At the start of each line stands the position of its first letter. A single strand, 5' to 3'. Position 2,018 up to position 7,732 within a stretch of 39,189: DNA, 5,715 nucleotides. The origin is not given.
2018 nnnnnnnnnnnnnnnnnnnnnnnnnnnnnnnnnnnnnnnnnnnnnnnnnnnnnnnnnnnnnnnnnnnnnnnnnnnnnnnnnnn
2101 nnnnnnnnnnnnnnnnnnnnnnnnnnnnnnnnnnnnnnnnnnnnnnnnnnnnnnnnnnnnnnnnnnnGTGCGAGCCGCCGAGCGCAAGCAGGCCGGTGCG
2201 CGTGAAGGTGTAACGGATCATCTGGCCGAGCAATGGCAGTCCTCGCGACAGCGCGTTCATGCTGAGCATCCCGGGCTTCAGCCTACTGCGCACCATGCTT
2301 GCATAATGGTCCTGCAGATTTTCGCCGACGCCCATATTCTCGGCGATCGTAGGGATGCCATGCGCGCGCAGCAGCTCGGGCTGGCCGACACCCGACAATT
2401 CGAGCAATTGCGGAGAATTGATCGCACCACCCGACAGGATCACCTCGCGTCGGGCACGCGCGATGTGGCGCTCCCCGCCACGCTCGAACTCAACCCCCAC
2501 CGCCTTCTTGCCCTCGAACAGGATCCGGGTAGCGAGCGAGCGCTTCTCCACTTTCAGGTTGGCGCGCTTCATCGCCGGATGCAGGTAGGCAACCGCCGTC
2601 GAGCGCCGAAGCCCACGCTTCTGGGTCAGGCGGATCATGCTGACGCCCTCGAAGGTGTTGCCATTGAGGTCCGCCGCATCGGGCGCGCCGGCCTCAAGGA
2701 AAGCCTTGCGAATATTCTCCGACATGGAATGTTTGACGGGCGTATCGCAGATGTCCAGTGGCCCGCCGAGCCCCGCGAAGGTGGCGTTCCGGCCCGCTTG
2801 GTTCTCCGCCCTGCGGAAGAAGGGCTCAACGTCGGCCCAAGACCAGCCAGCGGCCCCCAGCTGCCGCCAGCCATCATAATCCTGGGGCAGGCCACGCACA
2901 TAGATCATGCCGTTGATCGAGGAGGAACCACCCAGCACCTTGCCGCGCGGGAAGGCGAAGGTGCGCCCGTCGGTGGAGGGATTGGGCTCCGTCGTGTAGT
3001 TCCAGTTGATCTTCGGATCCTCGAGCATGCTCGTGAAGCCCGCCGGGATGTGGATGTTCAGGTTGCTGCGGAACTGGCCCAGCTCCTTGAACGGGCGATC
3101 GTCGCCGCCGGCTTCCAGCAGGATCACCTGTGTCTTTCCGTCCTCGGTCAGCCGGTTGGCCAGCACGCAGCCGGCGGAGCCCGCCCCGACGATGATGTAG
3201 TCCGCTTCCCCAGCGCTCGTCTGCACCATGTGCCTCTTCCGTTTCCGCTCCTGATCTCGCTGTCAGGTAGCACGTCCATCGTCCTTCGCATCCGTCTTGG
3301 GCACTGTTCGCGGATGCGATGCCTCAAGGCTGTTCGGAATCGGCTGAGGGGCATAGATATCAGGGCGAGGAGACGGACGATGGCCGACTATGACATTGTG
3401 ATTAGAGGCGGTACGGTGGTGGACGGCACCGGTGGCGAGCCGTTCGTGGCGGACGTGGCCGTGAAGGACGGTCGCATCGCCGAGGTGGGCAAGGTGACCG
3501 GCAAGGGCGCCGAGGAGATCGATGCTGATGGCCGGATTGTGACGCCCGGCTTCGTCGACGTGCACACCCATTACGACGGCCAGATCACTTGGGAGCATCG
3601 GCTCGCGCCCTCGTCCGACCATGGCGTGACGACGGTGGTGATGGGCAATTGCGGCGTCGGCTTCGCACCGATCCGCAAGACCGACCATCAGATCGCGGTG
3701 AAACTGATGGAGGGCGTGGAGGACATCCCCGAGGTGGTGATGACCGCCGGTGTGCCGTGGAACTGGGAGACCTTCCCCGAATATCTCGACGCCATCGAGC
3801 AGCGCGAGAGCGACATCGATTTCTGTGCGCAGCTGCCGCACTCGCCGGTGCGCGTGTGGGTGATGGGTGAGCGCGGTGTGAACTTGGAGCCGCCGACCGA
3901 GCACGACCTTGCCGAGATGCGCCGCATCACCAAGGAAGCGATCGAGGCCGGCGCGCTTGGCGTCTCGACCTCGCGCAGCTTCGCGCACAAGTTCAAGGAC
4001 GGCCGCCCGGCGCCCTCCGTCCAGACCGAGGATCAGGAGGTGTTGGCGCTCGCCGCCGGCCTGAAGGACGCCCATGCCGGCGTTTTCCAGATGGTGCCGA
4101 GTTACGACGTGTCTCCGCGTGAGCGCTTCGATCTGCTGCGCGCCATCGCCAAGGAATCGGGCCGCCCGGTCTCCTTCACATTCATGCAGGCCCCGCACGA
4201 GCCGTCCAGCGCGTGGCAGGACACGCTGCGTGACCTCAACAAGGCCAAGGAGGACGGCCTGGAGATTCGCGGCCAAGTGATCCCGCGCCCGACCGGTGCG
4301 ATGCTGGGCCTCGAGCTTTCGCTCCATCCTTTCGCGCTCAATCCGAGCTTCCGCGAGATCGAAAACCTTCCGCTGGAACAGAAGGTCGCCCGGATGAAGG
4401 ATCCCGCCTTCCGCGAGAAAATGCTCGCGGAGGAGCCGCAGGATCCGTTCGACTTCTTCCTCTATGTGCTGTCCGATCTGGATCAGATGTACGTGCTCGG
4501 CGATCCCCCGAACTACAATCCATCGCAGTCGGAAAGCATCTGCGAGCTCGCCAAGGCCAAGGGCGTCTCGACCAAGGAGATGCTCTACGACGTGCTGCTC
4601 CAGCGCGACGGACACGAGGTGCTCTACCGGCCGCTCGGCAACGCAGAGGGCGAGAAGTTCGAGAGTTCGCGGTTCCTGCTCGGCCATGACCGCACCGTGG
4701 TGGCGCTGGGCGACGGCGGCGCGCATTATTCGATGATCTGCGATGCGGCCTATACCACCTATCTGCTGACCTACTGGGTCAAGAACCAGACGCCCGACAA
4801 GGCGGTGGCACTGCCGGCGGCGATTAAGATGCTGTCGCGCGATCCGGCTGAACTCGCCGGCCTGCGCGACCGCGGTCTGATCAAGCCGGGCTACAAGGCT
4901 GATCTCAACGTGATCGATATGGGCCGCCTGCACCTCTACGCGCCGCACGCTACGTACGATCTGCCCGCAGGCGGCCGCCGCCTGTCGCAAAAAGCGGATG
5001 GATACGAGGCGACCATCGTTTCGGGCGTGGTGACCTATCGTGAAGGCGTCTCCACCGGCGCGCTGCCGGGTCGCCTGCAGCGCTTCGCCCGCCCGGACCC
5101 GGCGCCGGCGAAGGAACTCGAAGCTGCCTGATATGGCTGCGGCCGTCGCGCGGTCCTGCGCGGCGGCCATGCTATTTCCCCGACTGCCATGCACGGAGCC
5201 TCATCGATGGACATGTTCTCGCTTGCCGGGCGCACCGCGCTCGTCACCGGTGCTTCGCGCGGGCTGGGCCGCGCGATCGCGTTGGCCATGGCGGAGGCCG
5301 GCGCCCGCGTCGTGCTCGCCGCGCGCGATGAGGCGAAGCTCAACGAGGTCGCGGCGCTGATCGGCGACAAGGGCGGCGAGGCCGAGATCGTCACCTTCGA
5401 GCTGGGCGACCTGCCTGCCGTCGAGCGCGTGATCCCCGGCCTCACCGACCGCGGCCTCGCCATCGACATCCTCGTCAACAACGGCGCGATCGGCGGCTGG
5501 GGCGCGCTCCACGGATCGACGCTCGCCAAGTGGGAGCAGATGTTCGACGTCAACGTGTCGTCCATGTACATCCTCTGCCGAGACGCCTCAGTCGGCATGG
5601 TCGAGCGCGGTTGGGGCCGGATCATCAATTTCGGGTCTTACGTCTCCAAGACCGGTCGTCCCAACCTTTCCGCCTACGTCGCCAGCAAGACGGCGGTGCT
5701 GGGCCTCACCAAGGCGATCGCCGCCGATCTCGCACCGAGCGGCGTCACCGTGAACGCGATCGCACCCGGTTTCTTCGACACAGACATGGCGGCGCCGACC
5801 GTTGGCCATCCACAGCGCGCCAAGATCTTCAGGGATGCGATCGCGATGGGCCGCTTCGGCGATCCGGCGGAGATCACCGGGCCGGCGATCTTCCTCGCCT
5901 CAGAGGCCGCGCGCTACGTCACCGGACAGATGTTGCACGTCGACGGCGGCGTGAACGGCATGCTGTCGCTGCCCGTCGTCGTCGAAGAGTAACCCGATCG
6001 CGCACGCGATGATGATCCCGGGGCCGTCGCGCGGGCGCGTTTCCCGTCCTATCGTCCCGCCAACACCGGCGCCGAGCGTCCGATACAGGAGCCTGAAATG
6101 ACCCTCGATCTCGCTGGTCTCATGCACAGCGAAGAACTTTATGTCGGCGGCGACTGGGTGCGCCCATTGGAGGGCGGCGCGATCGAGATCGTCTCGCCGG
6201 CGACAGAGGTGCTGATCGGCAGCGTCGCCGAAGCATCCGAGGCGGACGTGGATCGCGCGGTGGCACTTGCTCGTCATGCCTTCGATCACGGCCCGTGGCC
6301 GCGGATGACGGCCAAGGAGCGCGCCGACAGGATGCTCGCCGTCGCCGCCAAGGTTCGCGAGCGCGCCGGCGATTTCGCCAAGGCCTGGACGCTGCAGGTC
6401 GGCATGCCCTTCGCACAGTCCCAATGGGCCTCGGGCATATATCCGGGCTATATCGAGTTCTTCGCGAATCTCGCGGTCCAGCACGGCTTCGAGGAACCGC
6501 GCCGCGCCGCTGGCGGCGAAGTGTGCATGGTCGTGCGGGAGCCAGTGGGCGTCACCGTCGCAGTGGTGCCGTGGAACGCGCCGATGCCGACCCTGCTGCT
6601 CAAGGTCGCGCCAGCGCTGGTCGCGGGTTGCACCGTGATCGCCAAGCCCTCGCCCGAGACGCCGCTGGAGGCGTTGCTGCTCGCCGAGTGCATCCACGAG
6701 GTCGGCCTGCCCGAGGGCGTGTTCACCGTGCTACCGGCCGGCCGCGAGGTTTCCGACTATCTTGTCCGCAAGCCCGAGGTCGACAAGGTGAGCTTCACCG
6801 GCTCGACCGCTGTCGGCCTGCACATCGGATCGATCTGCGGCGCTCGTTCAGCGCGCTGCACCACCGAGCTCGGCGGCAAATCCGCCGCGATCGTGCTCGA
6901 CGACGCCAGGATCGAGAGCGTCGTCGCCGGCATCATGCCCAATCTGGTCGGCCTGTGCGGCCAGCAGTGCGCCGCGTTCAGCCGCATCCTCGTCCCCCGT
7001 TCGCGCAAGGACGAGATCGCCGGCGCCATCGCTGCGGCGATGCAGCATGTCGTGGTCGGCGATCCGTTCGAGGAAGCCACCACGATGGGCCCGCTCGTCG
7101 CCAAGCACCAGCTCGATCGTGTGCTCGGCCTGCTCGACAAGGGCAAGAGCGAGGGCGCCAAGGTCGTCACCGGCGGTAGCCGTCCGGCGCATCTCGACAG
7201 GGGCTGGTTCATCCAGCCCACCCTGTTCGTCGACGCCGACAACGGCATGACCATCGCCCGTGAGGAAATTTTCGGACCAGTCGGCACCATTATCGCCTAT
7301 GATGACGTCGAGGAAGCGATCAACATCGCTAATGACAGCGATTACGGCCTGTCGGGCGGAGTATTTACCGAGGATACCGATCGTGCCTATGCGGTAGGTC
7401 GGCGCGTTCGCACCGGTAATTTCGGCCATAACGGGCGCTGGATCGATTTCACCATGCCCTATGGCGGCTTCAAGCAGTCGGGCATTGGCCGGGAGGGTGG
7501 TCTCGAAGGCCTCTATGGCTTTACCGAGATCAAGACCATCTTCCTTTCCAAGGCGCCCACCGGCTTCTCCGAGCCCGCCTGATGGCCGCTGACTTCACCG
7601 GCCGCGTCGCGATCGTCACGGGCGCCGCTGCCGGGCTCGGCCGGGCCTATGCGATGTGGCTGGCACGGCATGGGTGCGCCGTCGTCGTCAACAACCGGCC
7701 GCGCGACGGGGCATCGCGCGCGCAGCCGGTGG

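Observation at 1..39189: Oxygenase-heavy steroid/bile-salt-type catabolic supercluster with no visible thiolase, aldolase or reductase partners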

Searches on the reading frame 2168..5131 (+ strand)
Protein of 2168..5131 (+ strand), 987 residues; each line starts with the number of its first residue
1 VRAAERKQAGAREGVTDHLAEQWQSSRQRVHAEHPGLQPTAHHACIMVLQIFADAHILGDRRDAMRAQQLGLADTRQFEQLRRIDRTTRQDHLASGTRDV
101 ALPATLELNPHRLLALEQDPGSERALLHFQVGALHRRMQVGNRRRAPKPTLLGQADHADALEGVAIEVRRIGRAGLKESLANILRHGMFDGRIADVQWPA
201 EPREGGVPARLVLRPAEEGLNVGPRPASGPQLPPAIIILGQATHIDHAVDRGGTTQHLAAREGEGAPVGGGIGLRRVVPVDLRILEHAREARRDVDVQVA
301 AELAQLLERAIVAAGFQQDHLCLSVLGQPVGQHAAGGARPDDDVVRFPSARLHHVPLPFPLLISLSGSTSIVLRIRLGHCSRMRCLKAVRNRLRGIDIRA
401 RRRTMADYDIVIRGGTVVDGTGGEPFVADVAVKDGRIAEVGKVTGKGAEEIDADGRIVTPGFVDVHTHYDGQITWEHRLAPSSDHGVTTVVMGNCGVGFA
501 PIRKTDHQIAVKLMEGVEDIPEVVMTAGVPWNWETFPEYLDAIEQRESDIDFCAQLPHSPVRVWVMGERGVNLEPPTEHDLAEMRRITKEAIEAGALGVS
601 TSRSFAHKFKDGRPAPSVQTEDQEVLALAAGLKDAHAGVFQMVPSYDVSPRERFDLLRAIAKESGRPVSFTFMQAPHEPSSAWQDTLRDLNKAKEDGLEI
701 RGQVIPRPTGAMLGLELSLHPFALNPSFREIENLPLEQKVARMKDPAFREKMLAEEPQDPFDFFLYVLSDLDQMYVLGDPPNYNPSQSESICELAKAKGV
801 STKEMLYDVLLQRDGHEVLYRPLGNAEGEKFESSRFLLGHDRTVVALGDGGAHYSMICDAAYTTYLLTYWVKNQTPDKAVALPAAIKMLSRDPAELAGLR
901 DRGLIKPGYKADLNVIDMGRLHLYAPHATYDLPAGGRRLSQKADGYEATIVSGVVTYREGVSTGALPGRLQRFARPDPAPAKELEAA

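Call 6: search_protein_families(library=pfam, proteins=[window:2168-5131:+])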
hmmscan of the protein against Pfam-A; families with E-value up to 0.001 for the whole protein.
window:2168-5131:+ (987 aa): 2 families
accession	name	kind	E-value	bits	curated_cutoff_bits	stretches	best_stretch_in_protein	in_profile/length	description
PF07969.17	Amidohydro_3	-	1.7e-45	156.8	29.7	1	449-957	1-472/472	Amidohydrolase family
PF01979.26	Amidohydro_1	-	8.2e-12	45.4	25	2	870-926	275-324/345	Amidohydrolase family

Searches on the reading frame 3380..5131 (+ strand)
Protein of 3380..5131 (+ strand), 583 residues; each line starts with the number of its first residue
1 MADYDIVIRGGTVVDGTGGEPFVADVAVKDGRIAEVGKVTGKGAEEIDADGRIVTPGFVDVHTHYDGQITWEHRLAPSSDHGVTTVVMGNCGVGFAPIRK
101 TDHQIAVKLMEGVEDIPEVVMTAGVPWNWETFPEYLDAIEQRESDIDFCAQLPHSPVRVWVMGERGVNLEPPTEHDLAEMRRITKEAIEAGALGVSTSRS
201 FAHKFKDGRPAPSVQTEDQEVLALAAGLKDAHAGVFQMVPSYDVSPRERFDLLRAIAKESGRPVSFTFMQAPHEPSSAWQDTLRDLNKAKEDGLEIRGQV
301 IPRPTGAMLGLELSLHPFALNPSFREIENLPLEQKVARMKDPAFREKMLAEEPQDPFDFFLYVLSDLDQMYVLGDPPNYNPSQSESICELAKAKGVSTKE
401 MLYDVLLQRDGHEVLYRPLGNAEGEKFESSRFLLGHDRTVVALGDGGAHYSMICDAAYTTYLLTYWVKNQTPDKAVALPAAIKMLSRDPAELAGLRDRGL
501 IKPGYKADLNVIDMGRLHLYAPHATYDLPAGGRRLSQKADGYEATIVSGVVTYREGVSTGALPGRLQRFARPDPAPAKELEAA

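Call 18: search_protein_families(library=ncbifam, proteins=[window:3500-5131:+], max_evalue=0.00001)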
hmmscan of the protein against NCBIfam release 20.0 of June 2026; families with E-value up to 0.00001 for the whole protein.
window:3500-5131:+ (543 aa): 21 families
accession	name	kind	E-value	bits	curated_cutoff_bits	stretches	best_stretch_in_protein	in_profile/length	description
NF006560.0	PRK09061.1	subfamily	2.2e-12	46.1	340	1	2-257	64-286/517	amidohydrolase family protein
TIGR02318.1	phosphono_phnM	equivalog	2e-11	43.4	390.55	1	433-474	317-358/376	phosphonate metabolism protein PhnM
NF006689.0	PRK09237.1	equivalog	4.8e-10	38.5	371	0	3-53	44-97/383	amidohydrolase/deacetylase family metallohydrolase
NF011984.0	PRK15446.1-5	equivalog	7.9e-10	38.1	260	1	434-470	321-357/379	alpha-D-ribose 1-methylphosphonate 5-triphosphate diphosphatase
NF011990.0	PRK15446.2-6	subfamily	1.1e-09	37.5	233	0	433-475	323-366/390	alpha-D-ribose 1-methylphosphonate 5-triphosphate diphosphatase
NF011987.0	PRK15446.2-3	subfamily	1.4e-09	37.3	253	1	435-485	326-376/395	alpha-D-ribose 1-methylphosphonate 5-triphosphate diphosphatase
NF004839.0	PRK06189.1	equivalog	4.8e-09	35.4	631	0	423-486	340-403/451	allantoinase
NF011989.0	PRK15446.2-5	equivalog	7.7e-09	34.8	565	0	425-474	311-360/385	alpha-D-ribose 1-methylphosphonate 5-triphosphate diphosphatase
TIGR00857.1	pyrC_multi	subfamily_domain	1.2e-08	34.3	279.05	0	433-476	328-371/412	dihydroorotase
NF006056.0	PRK08204.1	subfamily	1.1e-07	31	391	0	2-32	44-69/449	hypothetical protein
NF006837.0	PRK09357.1-2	equivalog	1.9e-07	30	575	0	3-26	41-64/428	dihydroorotase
NF011988.0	PRK15446.2-4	equivalog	2.5e-07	30.2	369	0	437-478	322-363/389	alpha-D-ribose 1-methylphosphonate 5-triphosphate diphosphatase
TIGR03178.1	allantoinase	equivalog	4.3e-07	29.1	357.85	0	431-476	342-387/441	allantoinase AllB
NF002668.0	PRK02382.1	equivalog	5.3e-07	28.7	452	0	434-477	332-375/436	dihydroorotase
NF011982.0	PRK15446.1-3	equivalog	7.6e-07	28.3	684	1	433-487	318-371/377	alpha-D-ribose 1-methylphosphonate 5-triphosphate diphosphatase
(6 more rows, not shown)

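Call 79: search_solved_structures(query=window:3380-5131:+, max_evalue=0.00001)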
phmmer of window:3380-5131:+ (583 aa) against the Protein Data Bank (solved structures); distinct sequences matched with E-value up to 0.00001: 37.
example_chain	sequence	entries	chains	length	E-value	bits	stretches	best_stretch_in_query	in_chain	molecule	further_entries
1m7j_A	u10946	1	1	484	9.3e-31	110.2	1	3-200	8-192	D-aminoacylase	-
1v4y_A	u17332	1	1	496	1e-30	110.1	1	3-201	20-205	D-aminoacylase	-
1rjp_A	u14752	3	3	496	1e-30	110.1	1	3-200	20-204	D-aminoacylase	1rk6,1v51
1rjq_A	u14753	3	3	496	1e-30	110.1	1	3-200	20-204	D-aminoacylase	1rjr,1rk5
9g5m_A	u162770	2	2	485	1.9e-27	99.3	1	5-209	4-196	Amidohydrolase family protein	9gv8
3gip_A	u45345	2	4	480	4.3e-26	94.8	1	5-307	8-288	N-acyl-D-glutamate deacylase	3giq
9kb1_A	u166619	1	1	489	9.9e-24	87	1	5-215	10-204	PpOngB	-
9kb3_A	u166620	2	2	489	1e-23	87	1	5-215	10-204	Carbohydrate de-N-acetylated protein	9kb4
3e74_A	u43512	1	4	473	1.1e-12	50.5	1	3-86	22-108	Allantoinase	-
8hfd_A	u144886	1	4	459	1.1e-12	50.5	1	3-86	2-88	Allantoinase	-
1nfg_A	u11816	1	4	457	4.4e-09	38.6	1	5-92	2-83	D-hydantoinase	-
4yiw_A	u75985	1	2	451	1.5e-08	36.9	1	19-66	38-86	Dihydroorotase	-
3mpg_A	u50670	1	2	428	1.5e-08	36.9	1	19-66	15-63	Dihydroorotase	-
3hm7_A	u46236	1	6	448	3.6e-07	32.3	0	4-78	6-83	Allantoinase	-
1k1d_A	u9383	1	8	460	4e-07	32.2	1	7-68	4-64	D-hydantoinase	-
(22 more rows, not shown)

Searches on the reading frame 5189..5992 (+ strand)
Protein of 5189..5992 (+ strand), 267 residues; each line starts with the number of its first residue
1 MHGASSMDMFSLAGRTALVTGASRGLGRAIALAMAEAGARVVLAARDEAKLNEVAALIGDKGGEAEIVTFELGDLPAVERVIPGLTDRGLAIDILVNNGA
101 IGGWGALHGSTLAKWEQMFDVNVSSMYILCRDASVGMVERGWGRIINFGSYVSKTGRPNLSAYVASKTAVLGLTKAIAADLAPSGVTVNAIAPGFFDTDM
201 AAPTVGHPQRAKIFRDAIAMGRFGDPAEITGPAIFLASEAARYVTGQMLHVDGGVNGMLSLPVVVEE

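Call 6: search_protein_families(library=pfam, proteins=[window:5189-5992:+])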
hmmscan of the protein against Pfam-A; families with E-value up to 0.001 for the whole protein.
window:5189-5992:+ (267 aa): 4 families
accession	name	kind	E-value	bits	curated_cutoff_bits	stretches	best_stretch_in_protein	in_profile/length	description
PF13561.12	adh_short_C2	-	6.6e-57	193.2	27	1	21-256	1-236/236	Enoyl-(Acyl carrier protein) reductase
PF00106.31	adh_short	-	9.3e-52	175.8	26.6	1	16-203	2-189/195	short chain dehydrogenase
PF08659.16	KR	-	5.1e-08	33.5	22.6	1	16-175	2-161/180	KR domain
PF23441.1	SDR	-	1e-05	25.5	27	1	12-255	5-255/258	SDR-like rossmann domain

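Call 20: search_protein_families(library=ncbifam, proteins=[window:5189-5992:+], max_evalue=1e-10)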
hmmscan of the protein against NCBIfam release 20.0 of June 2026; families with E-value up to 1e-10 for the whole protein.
window:5189-5992:+ (267 aa): 215 families (the best 25 are shown)
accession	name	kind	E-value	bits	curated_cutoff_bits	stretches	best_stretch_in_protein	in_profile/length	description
NF004778.0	PRK06124.1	equivalog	1.4e-66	224.5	303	1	6-256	3-253/256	SDR family oxidoreductase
NF006070.0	PRK08213.1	subfamily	2.2e-63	214.2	279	1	7-256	5-257/259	gluconate 5-dehydrogenase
NF005559.1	PRK07231.1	subfamily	1.3e-61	208.3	215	1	12-255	2-247/249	glucose 1-dehydrogenase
NF005390.0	PRK06935.1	equivalog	2.4e-60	204.1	369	1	6-254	7-254/258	2-dehydro-3-deoxy-D-gluconate 5-dehydrogenase KduD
NF009466.0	PRK12826.1-2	subfamily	3.9e-60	203.4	222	1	15-255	4-244/248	3-oxoacyl-ACP reductase FabG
NF005711.0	PRK07523.1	subfamily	5e-60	203.2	413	1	6-256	2-252/255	SDR family oxidoreductase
NF004198.0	PRK05653.1-3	equivalog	7.9e-60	202.4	296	1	11-255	4-246/248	3-oxoacyl-ACP reductase FabG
TIGR01832.1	kduD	equivalog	7e-59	199.3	338.85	1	10-254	1-244/248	2-dehydro-3-deoxy-D-gluconate 5-dehydrogenase KduD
TIGR01830.1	3oxo_ACP_reduc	equivalog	9.6e-59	199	297.75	1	17-255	1-238/239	3-oxoacyl-[acyl-carrier-protein] reductase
NF004197.0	PRK05653.1-1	equivalog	4.3e-57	193.6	332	1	11-255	4-246/249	3-oxoacyl-ACP reductase FabG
NF004791.0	PRK06138.1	equivalog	1.2e-56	191.8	312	1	11-255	2-249/252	SDR family oxidoreductase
NF047923.1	pyridox_DH_SDR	equivalog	2.9e-55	187.4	325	1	13-255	2-240/243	pyridoxal 4-dehydrogenase, SDR-type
NF004818.0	PRK06172.1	equivalog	2.8e-54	184.1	336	1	11-255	4-250/253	SDR family oxidoreductase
NF005446.0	PRK07035.1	equivalog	4e-53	180.3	373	1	6-255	3-253/255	SDR family oxidoreductase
NF052558.1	MBtsdlDhBudC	equivalog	5.4e-53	180.1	270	1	13-257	2-243/250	meso-2,3-butanediol dehydrogenase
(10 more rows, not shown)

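Call 26: find_encoding_contigs(protein=window:5189-5992:+, flank=10000, max_places=4)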
Protein window:5189-5992:+ (267 aa): no gene with exactly this product is on record in the collection.

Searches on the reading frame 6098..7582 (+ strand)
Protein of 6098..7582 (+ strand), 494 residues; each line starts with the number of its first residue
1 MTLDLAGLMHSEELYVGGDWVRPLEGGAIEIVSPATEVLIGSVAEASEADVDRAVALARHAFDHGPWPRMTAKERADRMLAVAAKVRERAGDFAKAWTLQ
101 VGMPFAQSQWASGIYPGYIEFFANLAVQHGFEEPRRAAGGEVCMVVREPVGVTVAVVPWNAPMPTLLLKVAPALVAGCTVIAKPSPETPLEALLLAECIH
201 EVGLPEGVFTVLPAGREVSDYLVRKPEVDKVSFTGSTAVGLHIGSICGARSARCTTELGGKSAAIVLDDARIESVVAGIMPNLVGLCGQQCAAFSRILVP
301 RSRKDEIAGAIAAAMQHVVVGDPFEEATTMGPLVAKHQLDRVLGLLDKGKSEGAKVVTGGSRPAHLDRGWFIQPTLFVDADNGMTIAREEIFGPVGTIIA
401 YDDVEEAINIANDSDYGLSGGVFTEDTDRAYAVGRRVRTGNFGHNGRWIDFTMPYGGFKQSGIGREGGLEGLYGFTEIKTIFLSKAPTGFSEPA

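Call 6: search_protein_families(library=pfam, proteins=[window:6098-7582:+])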
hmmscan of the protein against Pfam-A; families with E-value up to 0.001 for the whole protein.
window:6098-7582:+ (494 aa): 1 family
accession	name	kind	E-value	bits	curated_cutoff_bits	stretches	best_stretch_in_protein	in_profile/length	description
PF00171.27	Aldedh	-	3.2e-147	491.2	23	1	22-481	3-461/461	Aldehyde dehydrogenase family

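Call 19: search_protein_families(library=ncbifam, proteins=[window:6098-7582:+], max_evalue=1e-10)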
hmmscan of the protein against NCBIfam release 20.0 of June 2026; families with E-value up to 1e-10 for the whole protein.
window:6098-7582:+ (494 aa): 39 families (the best 25 are shown)
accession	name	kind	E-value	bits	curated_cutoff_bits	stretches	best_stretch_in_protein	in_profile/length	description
NF045736.1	PaDhStyDRhodo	equivalog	6.7e-123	410.7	800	1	12-481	3-475/479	phenylacetaldehyde dehydrogenase StyD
TIGR01804.1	BADH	equivalog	7.3e-118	394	668.6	1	15-479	1-467/467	betaine-aldehyde dehydrogenase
TIGR04284.1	aldehy_Rv0768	hypoth_equivalog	1.4e-113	380.4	775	1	14-481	3-476/480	aldehyde dehydrogenase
NF009725.0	PRK13252.1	equivalog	1.3e-112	376.8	593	1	10-484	5-480/488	betaine-aldehyde dehydrogenase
NF010000.0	PRK13473.1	subfamily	3.1e-108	362.4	615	1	13-483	4-472/475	aminobutyraldehyde dehydrogenase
TIGR02299.1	HpaE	equivalog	1.4e-107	360.3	638.35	1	14-485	3-478/488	5-carboxymethyl-2-hydroxymuconate semialdehyde dehydrogenase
NF045735.1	PaDhStyDPseudo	equivalog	3.2e-105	352.6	850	1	12-483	3-481/483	phenylacetaldehyde dehydrogenase StyD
TIGR03216.1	OH_muco_semi_DH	equivalog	2e-104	349.9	693.25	1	15-483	4-479/481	2-hydroxymuconic semialdehyde dehydrogenase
TIGR01780.1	SSADH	subfamily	1.3e-98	330.9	646.35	1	32-479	2-448/448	succinate-semialdehyde dehydrogenase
NF007497.0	PRK10090.1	equivalog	2e-94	317.1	500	1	10-484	5-478/480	aldehyde dehydrogenase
NF042993.1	AlphKGSA_gudD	equivalog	8.2e-92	308.4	770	1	15-483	7-480/481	alpha-ketoglutaric semialdehyde dehydrogenase GucD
NF052305.1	DioxValDhHalo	equivalog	3.2e-91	306.6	750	1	11-482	4-480/483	2,5-dioxovalerate dehydrogenase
NF006916.0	PRK09407.1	equivalog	2.2e-90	303.8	521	1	26-484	33-493/526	succinic semialdehyde dehydrogenase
NF007352.0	PRK09847.1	equivalog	3.9e-90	302.7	850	1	12-484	20-492/495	aldehyde dehydrogenase PuuC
NF002852.0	PRK03137.1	subfamily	1.8e-89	300.9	648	1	13-481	38-510/514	L-glutamate gamma-semialdehyde dehydrogenase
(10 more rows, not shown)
